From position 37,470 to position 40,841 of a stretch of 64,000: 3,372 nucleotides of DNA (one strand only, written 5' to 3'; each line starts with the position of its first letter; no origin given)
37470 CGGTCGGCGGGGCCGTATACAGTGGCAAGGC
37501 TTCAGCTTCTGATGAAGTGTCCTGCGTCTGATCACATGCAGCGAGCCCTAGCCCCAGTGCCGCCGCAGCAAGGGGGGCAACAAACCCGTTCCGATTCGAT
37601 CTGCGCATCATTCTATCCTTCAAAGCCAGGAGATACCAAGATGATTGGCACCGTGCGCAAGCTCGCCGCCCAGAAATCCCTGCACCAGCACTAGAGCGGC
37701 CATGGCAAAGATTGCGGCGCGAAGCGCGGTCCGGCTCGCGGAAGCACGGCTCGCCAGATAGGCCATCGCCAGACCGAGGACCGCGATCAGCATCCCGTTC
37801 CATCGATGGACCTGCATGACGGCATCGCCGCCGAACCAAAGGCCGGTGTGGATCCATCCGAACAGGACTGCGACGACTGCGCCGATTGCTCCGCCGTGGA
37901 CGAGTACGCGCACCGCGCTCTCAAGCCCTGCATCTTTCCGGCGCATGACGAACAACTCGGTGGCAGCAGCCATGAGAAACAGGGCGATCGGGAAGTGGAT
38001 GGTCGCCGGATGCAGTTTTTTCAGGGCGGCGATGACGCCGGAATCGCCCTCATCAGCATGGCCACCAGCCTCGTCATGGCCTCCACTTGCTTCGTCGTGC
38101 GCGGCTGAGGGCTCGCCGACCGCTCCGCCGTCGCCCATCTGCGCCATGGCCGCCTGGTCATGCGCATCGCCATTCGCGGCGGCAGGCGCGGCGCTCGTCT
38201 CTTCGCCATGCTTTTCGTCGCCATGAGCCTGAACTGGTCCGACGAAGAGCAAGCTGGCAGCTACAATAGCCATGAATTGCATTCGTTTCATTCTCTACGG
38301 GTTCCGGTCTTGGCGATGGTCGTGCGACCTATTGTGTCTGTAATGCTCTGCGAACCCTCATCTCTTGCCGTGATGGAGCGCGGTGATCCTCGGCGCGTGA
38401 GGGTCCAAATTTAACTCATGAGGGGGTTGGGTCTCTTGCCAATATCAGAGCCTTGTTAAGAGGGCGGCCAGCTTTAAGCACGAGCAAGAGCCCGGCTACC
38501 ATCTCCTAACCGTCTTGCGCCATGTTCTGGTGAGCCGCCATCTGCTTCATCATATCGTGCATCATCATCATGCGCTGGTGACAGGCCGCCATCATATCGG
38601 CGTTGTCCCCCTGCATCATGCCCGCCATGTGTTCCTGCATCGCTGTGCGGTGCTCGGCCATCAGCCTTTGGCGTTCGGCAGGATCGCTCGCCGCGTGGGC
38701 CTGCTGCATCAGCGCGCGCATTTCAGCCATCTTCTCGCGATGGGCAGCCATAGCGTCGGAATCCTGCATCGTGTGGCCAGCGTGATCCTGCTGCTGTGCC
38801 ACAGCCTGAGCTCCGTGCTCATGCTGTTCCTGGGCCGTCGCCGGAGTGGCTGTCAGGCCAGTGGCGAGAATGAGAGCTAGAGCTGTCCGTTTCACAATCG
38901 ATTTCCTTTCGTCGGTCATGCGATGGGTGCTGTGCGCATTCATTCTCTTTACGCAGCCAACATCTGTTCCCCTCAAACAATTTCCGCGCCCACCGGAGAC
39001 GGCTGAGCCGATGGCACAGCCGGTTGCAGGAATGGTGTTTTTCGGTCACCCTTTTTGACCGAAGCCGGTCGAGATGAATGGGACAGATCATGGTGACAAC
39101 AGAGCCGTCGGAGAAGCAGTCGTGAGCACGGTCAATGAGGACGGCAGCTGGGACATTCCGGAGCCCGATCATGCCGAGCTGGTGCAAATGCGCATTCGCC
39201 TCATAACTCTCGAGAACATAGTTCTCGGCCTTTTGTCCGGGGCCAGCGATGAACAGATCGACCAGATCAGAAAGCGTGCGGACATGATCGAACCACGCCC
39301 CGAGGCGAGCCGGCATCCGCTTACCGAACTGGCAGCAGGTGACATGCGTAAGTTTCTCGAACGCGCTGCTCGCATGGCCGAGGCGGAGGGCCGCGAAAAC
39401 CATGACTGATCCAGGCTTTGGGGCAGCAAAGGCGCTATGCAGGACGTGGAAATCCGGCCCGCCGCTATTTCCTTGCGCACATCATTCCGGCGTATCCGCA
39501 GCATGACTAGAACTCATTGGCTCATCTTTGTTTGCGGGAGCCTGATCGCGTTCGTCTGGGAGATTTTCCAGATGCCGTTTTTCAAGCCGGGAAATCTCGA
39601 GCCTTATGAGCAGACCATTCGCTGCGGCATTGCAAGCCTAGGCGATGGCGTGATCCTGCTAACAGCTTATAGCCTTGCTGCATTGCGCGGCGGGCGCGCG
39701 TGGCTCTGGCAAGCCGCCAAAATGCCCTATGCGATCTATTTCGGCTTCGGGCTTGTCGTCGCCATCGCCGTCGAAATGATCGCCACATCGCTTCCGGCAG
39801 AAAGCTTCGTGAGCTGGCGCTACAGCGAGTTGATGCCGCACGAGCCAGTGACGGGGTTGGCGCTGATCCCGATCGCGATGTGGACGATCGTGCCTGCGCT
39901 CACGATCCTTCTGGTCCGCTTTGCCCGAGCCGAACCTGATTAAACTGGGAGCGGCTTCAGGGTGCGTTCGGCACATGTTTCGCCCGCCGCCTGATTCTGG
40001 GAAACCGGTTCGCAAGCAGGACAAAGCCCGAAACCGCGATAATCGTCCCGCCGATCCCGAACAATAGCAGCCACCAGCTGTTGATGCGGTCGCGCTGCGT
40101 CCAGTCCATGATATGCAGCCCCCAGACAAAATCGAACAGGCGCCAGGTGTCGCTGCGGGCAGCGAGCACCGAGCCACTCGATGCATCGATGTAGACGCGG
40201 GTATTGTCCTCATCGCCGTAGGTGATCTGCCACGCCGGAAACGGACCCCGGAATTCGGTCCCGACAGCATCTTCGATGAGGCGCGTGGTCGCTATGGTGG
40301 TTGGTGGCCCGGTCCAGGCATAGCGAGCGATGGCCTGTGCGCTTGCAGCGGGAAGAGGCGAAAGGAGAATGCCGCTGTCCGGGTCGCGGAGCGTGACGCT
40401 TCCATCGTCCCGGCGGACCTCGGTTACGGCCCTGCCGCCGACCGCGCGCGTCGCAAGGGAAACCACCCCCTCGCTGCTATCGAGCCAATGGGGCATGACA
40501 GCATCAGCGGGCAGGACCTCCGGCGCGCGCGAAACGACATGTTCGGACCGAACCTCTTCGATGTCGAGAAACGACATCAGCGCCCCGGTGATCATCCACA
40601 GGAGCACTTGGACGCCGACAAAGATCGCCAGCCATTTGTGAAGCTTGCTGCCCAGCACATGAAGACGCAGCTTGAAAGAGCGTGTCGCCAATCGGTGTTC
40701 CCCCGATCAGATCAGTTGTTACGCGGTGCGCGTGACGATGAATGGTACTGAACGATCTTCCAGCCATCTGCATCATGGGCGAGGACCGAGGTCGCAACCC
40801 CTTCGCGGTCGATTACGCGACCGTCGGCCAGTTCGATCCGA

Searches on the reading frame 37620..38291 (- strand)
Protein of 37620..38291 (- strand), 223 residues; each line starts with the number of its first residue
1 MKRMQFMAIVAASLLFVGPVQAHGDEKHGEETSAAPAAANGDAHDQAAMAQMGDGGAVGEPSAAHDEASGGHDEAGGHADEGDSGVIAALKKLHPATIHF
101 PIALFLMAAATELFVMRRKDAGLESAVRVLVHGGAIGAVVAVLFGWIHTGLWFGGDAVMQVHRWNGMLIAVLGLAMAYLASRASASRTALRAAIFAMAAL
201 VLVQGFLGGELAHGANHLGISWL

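Call 25: search_protein_families(library=pfam, proteins=[window:37620-38291:-], max_evalue=0.001)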
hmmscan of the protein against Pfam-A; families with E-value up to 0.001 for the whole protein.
window:37620-38291:- (223 aa): 1 family
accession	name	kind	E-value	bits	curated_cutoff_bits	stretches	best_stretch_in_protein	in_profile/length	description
PF09990.14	DUF2231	-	3e-10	40.7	26.4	1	93-212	4-130/139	Predicted membrane protein (DUF2231)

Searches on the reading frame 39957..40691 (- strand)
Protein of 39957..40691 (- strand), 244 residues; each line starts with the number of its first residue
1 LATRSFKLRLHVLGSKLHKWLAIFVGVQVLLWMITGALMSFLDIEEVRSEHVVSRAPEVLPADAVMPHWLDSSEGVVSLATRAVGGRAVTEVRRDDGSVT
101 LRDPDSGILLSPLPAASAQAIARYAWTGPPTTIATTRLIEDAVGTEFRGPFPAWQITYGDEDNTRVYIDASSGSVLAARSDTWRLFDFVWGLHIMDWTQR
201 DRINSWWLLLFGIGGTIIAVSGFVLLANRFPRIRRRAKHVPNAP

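Call 25: search_protein_families(library=pfam, proteins=[window:39957-40691:-], max_evalue=0.001)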
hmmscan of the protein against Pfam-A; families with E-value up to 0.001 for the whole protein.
window:39957-40691:- (244 aa): 2 families
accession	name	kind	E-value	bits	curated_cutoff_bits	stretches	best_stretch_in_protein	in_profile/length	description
PF03929.21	PepSY_TM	-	3.7e-13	50.4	28.8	1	16-237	2-172/295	PepSY-associated TM region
PF03413.25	PepSY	-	0.00069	20.3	24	0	114-177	3-58/60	Peptidase propeptide and YPEB domain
